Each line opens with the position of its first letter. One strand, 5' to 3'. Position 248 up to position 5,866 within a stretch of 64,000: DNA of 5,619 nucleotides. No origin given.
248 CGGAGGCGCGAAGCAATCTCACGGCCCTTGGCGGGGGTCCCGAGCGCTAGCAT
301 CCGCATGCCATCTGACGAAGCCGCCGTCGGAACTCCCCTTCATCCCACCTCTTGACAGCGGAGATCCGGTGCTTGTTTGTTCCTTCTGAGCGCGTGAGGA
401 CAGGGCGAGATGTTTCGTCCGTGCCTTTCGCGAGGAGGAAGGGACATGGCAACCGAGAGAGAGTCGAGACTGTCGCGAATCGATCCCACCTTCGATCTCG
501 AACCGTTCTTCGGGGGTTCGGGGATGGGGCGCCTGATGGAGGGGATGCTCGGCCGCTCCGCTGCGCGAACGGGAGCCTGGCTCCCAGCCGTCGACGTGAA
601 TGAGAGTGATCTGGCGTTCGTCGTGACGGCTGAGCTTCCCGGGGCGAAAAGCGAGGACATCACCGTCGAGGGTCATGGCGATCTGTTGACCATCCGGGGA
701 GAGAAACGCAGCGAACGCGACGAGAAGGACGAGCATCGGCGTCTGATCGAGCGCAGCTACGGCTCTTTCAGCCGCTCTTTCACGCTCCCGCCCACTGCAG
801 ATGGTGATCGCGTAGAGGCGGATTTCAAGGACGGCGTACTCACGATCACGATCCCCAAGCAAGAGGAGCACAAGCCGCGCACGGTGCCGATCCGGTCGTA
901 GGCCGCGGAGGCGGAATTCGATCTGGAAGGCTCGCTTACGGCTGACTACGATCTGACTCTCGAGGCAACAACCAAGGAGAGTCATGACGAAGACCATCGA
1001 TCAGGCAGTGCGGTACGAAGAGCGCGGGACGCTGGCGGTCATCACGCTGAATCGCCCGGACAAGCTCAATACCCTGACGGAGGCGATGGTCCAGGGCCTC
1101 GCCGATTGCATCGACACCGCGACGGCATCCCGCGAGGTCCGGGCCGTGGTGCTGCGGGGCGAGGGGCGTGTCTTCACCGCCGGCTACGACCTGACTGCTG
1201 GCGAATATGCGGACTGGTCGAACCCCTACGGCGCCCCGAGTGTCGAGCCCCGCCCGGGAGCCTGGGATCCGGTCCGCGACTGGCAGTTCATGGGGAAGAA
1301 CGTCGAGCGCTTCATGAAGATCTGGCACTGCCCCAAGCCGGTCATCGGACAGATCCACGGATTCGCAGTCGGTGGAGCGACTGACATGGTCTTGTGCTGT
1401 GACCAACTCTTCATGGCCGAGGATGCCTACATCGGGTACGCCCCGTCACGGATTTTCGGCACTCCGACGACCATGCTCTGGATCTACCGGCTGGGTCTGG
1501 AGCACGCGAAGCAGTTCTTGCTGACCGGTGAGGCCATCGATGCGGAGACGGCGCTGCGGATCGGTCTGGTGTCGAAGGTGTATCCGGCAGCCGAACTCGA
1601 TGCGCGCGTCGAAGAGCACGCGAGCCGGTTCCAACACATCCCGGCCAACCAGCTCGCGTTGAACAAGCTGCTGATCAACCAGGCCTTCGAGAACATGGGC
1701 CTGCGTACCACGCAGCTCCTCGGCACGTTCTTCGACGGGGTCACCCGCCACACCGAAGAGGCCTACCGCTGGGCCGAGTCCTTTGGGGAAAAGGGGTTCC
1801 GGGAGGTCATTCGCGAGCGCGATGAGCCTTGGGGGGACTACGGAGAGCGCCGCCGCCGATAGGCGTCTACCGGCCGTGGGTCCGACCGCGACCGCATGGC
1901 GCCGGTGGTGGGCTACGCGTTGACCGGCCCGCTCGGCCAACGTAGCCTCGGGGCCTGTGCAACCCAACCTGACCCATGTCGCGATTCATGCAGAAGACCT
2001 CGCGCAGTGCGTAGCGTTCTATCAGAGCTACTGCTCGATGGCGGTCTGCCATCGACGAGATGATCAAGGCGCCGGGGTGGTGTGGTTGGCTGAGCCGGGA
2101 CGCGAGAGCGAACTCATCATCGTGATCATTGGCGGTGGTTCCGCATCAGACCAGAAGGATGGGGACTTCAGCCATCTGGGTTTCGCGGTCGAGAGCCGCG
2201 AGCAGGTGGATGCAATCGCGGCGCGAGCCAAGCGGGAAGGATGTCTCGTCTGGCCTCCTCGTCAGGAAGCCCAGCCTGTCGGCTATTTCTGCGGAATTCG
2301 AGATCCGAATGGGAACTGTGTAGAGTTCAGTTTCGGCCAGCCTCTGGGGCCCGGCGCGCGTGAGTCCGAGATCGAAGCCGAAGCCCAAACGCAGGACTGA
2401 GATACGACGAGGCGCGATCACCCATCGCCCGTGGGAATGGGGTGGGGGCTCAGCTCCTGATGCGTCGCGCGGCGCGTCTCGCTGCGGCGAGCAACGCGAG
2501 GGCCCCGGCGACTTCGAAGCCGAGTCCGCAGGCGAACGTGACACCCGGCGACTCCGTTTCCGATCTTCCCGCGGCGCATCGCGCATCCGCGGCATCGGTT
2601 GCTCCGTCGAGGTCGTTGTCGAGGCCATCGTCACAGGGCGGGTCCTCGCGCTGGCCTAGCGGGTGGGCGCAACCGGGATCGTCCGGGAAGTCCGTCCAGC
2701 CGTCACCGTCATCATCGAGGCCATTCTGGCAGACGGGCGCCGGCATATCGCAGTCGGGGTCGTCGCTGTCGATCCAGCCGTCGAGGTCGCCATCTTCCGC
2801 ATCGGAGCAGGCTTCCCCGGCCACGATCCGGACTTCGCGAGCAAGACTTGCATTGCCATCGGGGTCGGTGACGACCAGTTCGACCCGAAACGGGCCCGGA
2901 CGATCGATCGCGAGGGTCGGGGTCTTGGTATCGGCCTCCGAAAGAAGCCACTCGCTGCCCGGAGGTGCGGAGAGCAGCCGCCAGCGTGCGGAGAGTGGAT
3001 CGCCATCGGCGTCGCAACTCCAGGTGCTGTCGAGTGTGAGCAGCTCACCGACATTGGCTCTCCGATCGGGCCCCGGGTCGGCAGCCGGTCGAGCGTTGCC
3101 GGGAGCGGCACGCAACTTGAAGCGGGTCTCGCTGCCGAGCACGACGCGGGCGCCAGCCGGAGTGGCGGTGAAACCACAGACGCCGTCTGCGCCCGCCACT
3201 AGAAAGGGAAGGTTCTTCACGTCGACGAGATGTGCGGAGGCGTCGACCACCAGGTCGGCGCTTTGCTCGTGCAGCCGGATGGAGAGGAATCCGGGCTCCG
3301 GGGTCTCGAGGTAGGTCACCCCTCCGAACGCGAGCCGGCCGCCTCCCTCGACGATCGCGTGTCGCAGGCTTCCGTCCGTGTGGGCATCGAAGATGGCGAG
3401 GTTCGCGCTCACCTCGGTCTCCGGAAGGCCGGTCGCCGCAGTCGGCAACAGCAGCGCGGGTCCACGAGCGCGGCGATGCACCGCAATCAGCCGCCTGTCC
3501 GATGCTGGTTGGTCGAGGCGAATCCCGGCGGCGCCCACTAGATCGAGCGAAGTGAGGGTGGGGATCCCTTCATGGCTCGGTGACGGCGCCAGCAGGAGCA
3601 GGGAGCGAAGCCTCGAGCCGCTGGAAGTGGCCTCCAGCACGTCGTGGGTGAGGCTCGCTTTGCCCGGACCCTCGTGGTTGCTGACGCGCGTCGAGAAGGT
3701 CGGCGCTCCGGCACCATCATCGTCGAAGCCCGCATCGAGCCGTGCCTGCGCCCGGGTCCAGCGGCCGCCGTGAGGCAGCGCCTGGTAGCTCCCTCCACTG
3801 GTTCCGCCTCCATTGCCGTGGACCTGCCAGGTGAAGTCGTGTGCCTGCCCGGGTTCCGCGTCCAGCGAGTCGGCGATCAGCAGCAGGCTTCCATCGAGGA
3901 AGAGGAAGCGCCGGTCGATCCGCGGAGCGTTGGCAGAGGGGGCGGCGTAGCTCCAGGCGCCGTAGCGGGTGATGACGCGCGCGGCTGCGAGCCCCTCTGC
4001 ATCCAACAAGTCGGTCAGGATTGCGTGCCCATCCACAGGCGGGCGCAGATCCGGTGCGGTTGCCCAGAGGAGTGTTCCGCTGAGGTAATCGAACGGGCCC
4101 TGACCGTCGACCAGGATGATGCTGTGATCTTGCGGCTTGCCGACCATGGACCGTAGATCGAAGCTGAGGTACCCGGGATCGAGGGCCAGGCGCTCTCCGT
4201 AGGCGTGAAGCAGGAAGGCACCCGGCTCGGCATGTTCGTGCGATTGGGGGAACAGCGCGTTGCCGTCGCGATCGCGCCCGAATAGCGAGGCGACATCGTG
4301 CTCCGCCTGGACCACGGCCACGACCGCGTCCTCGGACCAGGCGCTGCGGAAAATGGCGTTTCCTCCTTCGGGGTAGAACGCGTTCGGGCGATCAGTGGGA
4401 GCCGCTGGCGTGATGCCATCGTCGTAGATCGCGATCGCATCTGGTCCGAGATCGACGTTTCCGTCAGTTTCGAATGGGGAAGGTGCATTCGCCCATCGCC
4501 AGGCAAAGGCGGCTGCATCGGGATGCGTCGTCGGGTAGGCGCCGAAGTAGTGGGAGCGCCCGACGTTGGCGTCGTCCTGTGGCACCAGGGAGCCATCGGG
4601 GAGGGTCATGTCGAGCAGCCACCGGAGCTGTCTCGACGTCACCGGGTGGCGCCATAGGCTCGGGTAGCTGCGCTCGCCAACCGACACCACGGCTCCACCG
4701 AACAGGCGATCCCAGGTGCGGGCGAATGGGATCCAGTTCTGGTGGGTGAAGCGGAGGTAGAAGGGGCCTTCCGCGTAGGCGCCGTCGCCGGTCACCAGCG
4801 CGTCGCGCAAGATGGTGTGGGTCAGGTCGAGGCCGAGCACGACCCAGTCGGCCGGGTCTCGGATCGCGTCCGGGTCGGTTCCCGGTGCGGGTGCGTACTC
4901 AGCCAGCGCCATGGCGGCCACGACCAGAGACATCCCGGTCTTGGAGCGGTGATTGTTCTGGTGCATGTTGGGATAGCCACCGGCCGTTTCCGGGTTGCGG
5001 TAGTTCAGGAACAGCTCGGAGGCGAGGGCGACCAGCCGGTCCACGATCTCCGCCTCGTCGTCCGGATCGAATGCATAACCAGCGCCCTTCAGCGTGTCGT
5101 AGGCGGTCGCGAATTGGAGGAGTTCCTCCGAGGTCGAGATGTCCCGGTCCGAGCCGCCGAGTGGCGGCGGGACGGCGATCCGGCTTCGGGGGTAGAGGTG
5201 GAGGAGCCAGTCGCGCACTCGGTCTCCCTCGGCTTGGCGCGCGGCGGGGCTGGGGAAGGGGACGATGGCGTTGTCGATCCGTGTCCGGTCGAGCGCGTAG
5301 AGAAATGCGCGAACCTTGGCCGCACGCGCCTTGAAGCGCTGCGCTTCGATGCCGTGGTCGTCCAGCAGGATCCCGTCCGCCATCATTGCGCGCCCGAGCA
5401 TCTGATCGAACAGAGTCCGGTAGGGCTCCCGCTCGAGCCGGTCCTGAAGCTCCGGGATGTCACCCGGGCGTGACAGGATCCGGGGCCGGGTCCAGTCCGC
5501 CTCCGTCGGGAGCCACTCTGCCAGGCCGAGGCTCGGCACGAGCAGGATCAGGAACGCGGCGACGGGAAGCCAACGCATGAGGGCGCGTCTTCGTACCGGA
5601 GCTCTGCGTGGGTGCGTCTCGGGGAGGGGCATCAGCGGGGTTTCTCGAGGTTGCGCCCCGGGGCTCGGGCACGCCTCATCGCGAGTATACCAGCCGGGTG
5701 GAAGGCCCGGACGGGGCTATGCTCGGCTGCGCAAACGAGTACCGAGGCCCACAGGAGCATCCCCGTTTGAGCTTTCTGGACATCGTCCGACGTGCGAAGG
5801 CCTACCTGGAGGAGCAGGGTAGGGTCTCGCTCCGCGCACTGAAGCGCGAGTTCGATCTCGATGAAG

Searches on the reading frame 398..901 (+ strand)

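Call 74: search_protein_families(library=pfam, proteins=[window:398-901:+], max_evalue=0.001)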
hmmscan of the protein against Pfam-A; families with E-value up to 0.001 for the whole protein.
window:398-901:+ (167 aa): 2 families
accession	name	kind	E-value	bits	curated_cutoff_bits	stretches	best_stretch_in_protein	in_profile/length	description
PF00011.27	HSP20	-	9.3e-25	87.1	20.8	1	67-165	2-101/102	Hsp20/alpha crystallin family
PF17886.7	ArsA_HSP20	-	3.1e-08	33.5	22.5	1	74-151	4-62/63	HSP20-like domain found in ArsA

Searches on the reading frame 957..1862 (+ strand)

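Call 57: search_protein_families(library=pfam, proteins=[window:957-1862:+], max_evalue=0.0001)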
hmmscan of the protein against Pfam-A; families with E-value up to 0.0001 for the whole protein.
window:957-1862:+ (301 aa): 2 families
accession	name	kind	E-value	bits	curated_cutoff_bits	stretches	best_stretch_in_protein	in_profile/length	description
PF00378.25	ECH_1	-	8.8e-34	117.4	27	2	114-260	76-225/251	Enoyl-CoA hydratase/isomerase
PF16113.10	ECH_2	-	7.9e-18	65.5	27.2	1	27-222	2-185/335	Enoyl-CoA hydratase/isomerase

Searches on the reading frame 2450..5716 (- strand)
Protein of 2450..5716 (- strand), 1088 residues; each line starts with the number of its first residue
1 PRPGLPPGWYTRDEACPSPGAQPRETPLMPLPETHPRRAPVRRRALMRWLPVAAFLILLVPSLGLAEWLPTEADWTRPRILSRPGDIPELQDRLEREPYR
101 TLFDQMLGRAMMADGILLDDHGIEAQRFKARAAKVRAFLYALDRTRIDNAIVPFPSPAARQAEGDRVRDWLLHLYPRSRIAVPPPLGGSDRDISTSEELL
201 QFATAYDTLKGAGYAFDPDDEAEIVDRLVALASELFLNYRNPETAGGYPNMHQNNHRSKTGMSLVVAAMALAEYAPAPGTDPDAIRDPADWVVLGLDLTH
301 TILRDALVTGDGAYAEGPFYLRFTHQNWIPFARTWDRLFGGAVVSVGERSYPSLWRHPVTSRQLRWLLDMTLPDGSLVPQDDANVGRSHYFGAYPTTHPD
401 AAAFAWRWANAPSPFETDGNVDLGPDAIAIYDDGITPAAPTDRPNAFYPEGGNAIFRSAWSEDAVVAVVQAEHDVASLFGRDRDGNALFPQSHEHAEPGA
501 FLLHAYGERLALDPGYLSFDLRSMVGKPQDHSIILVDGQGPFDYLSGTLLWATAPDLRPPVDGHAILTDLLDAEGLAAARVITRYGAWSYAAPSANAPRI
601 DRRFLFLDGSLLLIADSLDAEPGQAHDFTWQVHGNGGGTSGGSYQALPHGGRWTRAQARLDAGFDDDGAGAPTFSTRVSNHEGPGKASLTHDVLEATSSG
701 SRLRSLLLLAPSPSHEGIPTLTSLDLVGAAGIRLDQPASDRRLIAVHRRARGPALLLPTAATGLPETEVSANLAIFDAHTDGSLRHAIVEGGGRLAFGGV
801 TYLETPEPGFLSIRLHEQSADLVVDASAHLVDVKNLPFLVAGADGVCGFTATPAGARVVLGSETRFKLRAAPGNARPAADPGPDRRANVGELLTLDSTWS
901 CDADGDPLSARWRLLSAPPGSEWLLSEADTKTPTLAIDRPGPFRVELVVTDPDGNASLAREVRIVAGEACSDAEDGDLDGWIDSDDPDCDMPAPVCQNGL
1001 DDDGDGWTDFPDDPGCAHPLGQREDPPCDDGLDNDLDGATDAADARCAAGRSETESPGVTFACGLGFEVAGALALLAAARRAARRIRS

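Call 57: search_protein_families(library=pfam, proteins=[window:2450-5716:-], max_evalue=0.0001)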
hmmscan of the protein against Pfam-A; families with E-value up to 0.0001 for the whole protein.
window:2450-5716:- (1088 aa): 2 families
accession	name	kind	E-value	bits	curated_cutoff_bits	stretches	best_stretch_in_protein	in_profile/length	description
PF18911.6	PKD_4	-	1.3e-07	31.9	27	1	874-957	1-76/85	PKD domain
PF07940.18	Hepar_II_III_C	-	8.9e-07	29.1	24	1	491-653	37-190/237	Heparinase II/III-like, C-terminal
